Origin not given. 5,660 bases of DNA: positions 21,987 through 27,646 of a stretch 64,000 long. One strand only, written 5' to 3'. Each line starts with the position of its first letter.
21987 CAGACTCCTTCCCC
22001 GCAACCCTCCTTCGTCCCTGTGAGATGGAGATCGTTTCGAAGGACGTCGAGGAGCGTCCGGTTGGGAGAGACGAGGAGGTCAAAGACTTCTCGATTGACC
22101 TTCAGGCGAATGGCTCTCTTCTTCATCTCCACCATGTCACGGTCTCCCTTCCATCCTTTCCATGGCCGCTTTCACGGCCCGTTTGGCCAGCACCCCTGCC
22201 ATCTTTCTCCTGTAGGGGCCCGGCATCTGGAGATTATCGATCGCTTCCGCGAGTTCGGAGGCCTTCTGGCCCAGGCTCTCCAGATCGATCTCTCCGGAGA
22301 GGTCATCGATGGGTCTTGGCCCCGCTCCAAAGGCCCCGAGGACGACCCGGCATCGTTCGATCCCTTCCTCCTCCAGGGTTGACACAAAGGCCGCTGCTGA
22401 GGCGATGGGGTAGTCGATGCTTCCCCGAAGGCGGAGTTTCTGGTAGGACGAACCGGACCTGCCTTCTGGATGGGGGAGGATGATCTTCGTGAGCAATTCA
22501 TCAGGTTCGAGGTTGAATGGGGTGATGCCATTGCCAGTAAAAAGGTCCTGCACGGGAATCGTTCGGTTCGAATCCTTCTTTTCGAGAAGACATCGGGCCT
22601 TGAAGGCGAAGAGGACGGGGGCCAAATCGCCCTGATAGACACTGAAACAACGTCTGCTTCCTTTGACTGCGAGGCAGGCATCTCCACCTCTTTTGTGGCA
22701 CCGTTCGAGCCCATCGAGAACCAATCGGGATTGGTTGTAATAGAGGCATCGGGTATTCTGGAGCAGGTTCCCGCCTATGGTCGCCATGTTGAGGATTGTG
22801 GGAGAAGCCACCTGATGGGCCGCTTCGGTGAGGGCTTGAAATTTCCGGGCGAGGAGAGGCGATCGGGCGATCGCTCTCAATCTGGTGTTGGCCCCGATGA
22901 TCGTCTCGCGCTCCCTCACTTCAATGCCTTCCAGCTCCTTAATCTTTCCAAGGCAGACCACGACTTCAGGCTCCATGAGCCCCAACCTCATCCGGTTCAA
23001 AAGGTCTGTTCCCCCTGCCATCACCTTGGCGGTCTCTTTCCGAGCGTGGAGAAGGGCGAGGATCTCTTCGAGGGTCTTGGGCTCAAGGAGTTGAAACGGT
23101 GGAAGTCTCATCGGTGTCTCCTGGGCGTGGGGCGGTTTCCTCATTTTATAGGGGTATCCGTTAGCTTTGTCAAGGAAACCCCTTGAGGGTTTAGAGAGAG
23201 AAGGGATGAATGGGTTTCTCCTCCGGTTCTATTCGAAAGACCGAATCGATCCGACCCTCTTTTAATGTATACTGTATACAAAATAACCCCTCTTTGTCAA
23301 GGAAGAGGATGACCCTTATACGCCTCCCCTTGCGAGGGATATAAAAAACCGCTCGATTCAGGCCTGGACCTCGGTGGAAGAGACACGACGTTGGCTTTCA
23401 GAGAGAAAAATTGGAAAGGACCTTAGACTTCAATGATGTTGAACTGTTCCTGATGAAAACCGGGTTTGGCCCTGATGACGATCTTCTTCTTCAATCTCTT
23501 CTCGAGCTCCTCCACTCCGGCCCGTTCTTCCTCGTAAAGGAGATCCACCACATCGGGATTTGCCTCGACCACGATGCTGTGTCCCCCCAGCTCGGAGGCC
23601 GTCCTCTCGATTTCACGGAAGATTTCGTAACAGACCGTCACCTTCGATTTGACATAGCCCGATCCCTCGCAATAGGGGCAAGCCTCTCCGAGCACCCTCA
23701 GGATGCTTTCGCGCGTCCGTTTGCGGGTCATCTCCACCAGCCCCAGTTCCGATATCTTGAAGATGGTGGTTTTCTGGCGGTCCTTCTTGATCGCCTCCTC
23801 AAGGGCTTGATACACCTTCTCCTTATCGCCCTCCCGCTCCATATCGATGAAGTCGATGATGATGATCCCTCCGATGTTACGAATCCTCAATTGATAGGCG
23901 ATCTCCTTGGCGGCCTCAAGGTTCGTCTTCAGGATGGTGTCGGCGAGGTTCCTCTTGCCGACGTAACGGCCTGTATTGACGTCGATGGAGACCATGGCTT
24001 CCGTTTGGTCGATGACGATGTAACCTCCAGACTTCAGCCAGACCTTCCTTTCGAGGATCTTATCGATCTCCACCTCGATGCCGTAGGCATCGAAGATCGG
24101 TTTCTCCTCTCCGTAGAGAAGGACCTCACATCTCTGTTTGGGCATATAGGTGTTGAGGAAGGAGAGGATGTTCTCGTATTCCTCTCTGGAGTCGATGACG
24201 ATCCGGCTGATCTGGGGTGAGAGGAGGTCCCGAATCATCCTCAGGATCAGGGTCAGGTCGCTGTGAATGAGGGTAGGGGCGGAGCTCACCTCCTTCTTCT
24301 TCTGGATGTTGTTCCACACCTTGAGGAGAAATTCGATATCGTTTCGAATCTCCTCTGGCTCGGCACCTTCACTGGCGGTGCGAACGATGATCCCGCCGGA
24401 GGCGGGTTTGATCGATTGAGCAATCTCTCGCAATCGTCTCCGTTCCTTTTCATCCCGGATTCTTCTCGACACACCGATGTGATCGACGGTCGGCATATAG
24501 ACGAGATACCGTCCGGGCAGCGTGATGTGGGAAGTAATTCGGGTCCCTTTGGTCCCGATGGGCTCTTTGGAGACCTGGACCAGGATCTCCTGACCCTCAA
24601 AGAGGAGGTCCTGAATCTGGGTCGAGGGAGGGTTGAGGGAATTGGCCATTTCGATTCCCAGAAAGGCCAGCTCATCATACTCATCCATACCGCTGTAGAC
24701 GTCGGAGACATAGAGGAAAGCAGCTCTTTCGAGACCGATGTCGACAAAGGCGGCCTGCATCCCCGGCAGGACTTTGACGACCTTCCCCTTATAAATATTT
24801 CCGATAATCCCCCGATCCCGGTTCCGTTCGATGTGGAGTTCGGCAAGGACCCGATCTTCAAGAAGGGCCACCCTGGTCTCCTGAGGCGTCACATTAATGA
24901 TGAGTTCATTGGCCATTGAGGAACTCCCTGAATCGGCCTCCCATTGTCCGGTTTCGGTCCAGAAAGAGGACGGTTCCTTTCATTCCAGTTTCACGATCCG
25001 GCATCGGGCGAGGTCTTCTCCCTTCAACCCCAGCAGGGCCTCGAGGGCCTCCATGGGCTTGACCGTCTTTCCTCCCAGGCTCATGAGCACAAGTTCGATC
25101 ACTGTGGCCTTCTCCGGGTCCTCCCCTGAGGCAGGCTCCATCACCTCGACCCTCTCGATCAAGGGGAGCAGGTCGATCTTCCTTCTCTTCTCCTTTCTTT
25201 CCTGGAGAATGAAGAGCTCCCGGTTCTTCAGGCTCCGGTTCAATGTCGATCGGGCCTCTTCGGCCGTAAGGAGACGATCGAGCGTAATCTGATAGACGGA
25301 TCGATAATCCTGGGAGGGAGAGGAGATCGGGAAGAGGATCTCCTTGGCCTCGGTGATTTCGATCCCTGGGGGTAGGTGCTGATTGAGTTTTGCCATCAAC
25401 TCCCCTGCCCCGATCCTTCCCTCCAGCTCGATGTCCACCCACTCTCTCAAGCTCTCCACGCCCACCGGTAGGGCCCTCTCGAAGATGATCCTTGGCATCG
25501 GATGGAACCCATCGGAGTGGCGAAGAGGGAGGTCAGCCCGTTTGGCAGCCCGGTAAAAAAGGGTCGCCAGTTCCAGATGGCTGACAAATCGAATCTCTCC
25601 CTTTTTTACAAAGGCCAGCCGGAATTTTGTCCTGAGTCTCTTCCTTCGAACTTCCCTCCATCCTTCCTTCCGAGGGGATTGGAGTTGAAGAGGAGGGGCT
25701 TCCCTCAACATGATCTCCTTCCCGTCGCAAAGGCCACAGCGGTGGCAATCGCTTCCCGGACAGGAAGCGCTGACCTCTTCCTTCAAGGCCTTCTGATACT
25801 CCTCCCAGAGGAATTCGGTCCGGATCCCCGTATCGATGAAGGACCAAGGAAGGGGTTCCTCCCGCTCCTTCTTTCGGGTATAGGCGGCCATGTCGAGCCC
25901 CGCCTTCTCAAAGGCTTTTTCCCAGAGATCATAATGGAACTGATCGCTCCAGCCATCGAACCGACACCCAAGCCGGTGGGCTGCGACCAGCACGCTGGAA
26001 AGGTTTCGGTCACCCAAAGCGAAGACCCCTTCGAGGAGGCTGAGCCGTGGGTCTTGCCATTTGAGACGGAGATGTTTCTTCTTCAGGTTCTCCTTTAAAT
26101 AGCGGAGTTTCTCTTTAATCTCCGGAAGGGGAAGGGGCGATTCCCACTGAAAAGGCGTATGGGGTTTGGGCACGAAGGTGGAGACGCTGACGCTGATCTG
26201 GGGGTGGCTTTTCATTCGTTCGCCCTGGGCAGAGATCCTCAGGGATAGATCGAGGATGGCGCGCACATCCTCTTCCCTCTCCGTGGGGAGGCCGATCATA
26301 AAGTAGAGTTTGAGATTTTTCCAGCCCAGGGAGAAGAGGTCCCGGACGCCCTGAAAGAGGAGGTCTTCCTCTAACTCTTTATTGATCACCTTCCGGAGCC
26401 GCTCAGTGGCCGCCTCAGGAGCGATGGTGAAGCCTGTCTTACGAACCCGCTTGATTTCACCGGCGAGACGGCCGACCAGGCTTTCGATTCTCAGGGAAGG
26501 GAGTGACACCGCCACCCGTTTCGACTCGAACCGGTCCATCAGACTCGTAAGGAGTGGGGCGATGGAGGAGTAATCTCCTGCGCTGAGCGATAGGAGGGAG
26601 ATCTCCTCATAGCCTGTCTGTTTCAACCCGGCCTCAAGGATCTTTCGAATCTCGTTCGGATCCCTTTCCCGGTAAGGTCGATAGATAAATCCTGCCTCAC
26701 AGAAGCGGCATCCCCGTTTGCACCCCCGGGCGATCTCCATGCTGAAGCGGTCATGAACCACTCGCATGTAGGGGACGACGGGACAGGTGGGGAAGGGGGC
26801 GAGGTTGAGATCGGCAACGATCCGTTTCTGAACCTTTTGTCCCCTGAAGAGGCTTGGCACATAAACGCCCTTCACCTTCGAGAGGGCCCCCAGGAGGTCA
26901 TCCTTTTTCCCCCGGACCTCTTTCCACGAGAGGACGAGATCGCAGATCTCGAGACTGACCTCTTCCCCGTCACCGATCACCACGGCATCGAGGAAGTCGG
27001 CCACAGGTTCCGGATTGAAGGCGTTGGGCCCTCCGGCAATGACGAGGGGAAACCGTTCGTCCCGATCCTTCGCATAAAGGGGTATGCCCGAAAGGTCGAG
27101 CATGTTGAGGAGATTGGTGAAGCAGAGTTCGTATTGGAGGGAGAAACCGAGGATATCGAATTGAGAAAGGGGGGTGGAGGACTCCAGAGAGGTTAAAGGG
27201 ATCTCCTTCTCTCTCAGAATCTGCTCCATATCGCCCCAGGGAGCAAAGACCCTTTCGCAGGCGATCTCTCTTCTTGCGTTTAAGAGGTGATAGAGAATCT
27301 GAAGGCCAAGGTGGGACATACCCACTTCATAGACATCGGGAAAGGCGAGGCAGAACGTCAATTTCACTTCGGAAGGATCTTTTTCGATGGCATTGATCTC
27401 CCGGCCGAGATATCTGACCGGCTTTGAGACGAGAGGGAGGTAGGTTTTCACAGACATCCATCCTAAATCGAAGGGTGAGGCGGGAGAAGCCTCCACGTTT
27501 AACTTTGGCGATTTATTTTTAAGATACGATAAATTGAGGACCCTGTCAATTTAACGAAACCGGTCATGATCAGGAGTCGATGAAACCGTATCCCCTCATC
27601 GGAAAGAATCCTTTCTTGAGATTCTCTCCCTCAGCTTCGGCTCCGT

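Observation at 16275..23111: Candidate undescribed anaerobic N-compound pathway: Hcr-like molybdoenzyme + saccharopine-DH-like reductase + class III aminotransferase + VOC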

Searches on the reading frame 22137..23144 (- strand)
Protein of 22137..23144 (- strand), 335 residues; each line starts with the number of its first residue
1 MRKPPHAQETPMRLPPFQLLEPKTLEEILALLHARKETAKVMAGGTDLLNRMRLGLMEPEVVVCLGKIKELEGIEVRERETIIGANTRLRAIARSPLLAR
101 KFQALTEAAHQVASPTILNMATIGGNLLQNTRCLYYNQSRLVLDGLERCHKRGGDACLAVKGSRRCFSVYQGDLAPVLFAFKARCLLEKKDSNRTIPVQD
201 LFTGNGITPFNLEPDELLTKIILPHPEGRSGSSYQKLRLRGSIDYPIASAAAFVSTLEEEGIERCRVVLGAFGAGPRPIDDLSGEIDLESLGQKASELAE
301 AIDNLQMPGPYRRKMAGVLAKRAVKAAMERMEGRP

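Call 3: search_protein_families(library=pfam, proteins=[window:22137-23144:-])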
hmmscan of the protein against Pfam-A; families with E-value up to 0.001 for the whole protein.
window:22137-23144:- (335 aa): 2 families
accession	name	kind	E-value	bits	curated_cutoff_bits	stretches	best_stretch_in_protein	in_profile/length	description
PF00941.27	FAD_binding_5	-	1.9e-40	138.9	27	1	16-226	2-170/170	FAD binding domain in molybdopterin dehydrogenase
PF03450.22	CO_deh_flav_C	-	4.1e-05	24.1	25.5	0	234-326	3-101/102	CO dehydrogenase flavoprotein C-terminal domain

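Call 4: search_protein_families(library=ncbifam, proteins=[window:22137-23144:-])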
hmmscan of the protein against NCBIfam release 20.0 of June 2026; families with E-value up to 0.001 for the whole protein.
window:22137-23144:- (335 aa): 7 families
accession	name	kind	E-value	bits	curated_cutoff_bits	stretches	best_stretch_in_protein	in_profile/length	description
TIGR03195.1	4hydrxCoA_B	equivalog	2.4e-64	217.5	404.55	1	14-326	2-318/321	4-hydroxybenzoyl-CoA reductase subunit beta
NF043083.1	XdhB_XDHase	equivalog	2.7e-37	128.5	310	2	19-127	7-115/289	xanthine dehydrogenase subunit XdhB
NF007427.0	PRK09971.1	equivalog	5e-37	127.7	287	2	19-128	7-116/292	xanthine dehydrogenase FAD-binding subunit XdhB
NF041019.1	glyceraldDH_beta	equivalog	3.3e-32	111.9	350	2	15-128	4-116/280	glyceraldehyde dehydrogenase subunit beta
TIGR02963.1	xanthine_xdhA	equivalog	2.5e-26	92.3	467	2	18-128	194-301/468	xanthine dehydrogenase small subunit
TIGR03199.1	pucC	equivalog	1.1e-17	64.2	306.05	1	22-130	1-109/264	xanthine dehydrogenase subunit C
TIGR03312.1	Se_sel_red_FAD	hypoth_equivalog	1.3e-08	34.3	241.5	1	18-127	3-106/257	molybdopterin-dependent oxidoreductase FAD-binding subunit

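Call 25: search_solved_structures(query=window:22137-23144:-, max_evalue=1e-10, show_alignments=1)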
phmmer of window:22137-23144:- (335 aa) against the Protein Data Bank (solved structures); distinct sequences matched with E-value up to 1e-10: 12.
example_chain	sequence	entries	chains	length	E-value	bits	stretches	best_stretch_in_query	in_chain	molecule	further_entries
1rm6_B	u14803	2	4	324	1.5e-42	149.8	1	16-323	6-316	4-hydroxybenzoyl-CoA reductase beta subunit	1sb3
5y6q_B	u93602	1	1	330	1.3e-28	104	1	30-327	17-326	Aldehyde oxidase medium subunit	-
3hrd_C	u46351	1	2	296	1.8e-26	97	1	16-129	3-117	Nicotinate dehydrogenase FAD-subunit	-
1ffu_C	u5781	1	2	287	1.6e-22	84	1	15-128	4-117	CUTM, FLAVOPROTEIN OF CARBON MONOXIDE DEHYDROGENASE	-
1ffv_C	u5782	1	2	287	1.9e-22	83.8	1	15-128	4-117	CUTM, FLAVOPROTEIN OF CARBON MONOXIDE DEHYDROGENASE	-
1n5w_C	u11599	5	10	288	5.7e-22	82.2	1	17-128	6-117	Carbon monoxide dehydrogenase medium chain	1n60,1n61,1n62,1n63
1zxi_C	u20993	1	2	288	5.9e-22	82.1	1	17-128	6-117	Carbon monoxide dehydrogenase medium chain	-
7dqx_B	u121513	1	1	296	2.5e-17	66.9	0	12-128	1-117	6-hydroxypseudooxynicotine dehydrogenase complex subunit alpha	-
7dqx_E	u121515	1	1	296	2.9e-17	66.7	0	12-128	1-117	6-hydroxypseudooxynicotine dehydrogenase complex subunit alpha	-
5g5g_B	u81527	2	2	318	8.2e-17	65.2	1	30-279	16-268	PUTATIVE XANTHINE DEHYDROGENASE YAGR MOLYBDENUM-BINDING SU SUBUNIT | Aldehyde oxidoreductase FAD-binding subunit PaoB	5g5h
8uem_B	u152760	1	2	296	7.6e-16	62.1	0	16-129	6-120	Carbon monoxide dehydrogenase medium chain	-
4zoh_B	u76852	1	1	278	6.2e-15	59.1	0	15-161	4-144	Putative oxidoreductase FAD-binding subunit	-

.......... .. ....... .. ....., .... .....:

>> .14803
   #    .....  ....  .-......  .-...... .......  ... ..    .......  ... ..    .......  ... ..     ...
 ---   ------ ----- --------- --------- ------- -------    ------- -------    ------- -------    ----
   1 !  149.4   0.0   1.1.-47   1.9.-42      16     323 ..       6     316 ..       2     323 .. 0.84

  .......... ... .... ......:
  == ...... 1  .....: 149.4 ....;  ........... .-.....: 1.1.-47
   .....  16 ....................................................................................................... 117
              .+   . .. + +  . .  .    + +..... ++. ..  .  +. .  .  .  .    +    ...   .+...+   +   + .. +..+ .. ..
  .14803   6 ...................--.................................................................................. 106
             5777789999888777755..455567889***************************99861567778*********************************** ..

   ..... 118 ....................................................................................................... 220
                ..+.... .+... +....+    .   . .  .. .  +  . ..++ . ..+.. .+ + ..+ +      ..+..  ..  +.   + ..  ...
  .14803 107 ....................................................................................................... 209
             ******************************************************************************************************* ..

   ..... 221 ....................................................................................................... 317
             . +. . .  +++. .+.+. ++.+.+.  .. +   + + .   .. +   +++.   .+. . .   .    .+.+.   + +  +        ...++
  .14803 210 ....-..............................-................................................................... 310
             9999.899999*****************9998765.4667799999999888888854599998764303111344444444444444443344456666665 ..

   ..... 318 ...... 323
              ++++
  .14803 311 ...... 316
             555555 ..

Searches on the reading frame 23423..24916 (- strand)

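Call 3: search_protein_families(library=pfam, proteins=[window:23423-24916:-])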
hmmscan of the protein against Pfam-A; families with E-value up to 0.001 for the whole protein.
window:23423-24916:- (497 aa): 2 families
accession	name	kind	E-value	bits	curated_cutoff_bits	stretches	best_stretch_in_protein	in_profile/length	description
PF10150.14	RNase_E_G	-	3e-112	374.9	25.5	1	132-401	1-270/270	Ribonuclease E/G family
PF20833.2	RNase_E_G_Thio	-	1.3e-13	51.3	26.8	1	413-495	2-84/86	RNase E/G, Thioredoxin-like domain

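Call 4: search_protein_families(library=ncbifam, proteins=[window:23423-24916:-])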
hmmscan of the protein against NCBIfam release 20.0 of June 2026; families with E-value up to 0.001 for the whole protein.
window:23423-24916:- (497 aa): 5 families
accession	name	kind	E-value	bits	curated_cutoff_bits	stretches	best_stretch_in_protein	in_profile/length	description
NF008689.0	PRK11712.1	equivalog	5e-178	592.5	594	1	1-495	1-487/489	ribonuclease G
TIGR00757.1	RNaseEG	subfamily_domain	1.2e-159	531.7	325.95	1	13-434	1-415/415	Rne/Rng family ribonuclease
NF052586.1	RnaseECyano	equivalog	4.4e-99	332.6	900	1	24-477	22-459/619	ribonuclease E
NF052588.1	RnaseEMycob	equivalog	4.5e-96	322.6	1400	1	14-422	339-746/945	ribonuclease E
NF008074.0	PRK10811.1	equivalog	5.2e-95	319.2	908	1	5-479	4-471/1068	ribonuclease E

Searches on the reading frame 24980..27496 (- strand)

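Call 3: search_protein_families(library=pfam, proteins=[window:24980-27496:-])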
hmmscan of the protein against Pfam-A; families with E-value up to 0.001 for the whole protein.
window:24980-27496:- (838 aa): 3 families
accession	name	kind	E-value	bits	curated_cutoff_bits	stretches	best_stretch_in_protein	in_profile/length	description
PF19864.5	Radical_SAM_N2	-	1.5e-64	216.5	29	1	64-214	1-151/151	Radical SAM proteins, N-terminal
PF10105.14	DUF2344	-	3.6e-41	141.4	23.8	1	624-814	1-176/176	Uncharacterized protein conserved in bacteria (DUF2344)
PF04055.27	Radical_SAM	-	7.8e-18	65.6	29.5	1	253-417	1-165/166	Radical SAM superfamily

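Call 4: search_protein_families(library=ncbifam, proteins=[window:24980-27496:-])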
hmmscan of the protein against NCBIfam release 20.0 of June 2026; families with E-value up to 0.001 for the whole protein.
window:24980-27496:- (838 aa): 9 families
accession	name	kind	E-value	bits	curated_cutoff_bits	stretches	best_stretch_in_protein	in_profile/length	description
TIGR03960.1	rSAM_fuse_unch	hypoth_equivalog_domain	2.8e-217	723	462.3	2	220-589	223-597/605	TIGR03960 family B12-binding radical SAM protein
TIGR03936.1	sam_1_link_chp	equivalog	6e-49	166.6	71.9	1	624-838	1-207/209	TIGR03936 family radical SAM-associated protein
TIGR04013.1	B12_SAM_MJ_1487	hypoth_equivalog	2.7e-15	56.1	251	1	147-463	68-368/382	TIGR04013 family B12-binding domain/radical SAM domain-containing protein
TIGR04190.1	B12_SAM_Ta0216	equivalog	2.6e-09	36.2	500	1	349-429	322-402/554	TIGR04190 family B12-binding domain/radical SAM domain protein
NF050148.1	rSAM_ApyD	equivalog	8.5e-07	27.7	750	1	224-424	173-369/645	RiPP biosynthesis radical SAM protein ApyD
TIGR04014.1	B12_SAM_MJ_0865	equivalog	6.7e-06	25.1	360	1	143-418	62-333/434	methyl-coenzyme M reductase glutamine C-methyltransferase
TIGR01579.1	MiaB-like-C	equivalog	1e-05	25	357.05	1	248-417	138-314/416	tRNA (N(6)-L-threonylcarbamoyladenosine(37)-C(2))-methylthiotransferase MtaB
TIGR00089.1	TIGR00089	subfamily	1.6e-05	23.9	251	1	251-473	141-361/429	MiaB/RimO family radical SAM methylthiotransferase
TIGR04367.1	HpnR_B12_rSAM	equivalog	0.00075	18.1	650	0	247-287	183-224/490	hopanoid C-3 methylase HpnR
